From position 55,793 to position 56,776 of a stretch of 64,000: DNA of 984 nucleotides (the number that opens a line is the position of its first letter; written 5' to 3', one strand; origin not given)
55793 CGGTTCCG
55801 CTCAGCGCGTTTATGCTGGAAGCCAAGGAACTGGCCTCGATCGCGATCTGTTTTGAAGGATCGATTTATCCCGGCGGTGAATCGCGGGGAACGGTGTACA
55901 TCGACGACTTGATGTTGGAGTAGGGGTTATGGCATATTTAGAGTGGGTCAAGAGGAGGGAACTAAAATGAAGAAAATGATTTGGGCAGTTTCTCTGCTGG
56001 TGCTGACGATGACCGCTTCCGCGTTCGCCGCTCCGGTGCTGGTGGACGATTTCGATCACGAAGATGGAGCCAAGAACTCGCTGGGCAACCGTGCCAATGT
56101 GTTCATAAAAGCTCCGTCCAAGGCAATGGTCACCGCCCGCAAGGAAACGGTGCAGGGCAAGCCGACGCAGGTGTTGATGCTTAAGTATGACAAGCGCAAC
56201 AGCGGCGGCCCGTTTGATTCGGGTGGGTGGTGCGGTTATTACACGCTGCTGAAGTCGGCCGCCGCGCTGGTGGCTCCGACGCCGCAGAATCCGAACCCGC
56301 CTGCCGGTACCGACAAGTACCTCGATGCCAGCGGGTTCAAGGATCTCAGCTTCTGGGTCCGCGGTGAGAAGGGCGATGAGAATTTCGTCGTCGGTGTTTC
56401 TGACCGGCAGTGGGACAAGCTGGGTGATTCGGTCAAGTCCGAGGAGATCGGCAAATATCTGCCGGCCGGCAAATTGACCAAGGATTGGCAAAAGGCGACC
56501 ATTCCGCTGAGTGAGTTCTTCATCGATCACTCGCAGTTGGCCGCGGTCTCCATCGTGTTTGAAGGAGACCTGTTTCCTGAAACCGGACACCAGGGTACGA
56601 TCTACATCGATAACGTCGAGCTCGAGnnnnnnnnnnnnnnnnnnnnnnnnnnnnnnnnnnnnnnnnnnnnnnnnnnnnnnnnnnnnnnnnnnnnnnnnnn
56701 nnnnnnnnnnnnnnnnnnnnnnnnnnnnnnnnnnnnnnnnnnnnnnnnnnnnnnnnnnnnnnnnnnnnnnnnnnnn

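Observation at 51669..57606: Operon of five secreted proteins built from a repeated beta-sandwich module plus GHL-type TIM barrels and a CBM9-like domain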

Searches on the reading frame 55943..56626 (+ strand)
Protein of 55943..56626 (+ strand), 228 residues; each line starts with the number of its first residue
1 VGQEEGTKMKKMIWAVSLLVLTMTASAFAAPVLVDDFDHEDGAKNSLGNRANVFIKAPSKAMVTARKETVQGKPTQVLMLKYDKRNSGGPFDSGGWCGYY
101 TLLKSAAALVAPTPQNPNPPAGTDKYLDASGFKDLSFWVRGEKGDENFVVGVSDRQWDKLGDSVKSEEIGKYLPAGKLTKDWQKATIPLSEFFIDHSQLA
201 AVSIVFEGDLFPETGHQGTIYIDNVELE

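Call 3: search_protein_families(library=pfam, proteins=[window:55943-56626:+], max_evalue=1)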
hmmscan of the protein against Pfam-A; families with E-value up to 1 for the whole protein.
window:55943-56626:+ (228 aa): 4 families
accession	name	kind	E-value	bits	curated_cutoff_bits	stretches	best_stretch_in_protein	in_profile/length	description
PF21582.3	CBM30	-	2.7e-06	27.9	27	1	135-195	78-137/170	Carbohydrate binding domain 30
PF11106.13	YjbE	-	0.027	15.1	27.9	1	9-35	1-27/79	Exopolysaccharide production protein YjbE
PF18329.7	SGBP_B_XBD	-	0.035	14.7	26.4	1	161-206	108-164/186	Surface glycan-binding protein B xyloglucan binding domain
PF00629.30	MAM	-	0.19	12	26.4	1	176-227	109-152/158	MAM domain, meprin/A5/mu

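Call 4: search_protein_families(library=ncbifam, proteins=[window:55943-56626:+], max_evalue=1)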
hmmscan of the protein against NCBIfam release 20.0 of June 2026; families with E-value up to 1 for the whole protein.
window:55943-56626:+ (228 aa): 1 family
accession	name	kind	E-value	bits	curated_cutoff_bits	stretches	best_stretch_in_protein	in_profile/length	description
NF038128.1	choice_anch_J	domain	0.0024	18.1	30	1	129-226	72-161/162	choice-of-anchor J domain-containing protein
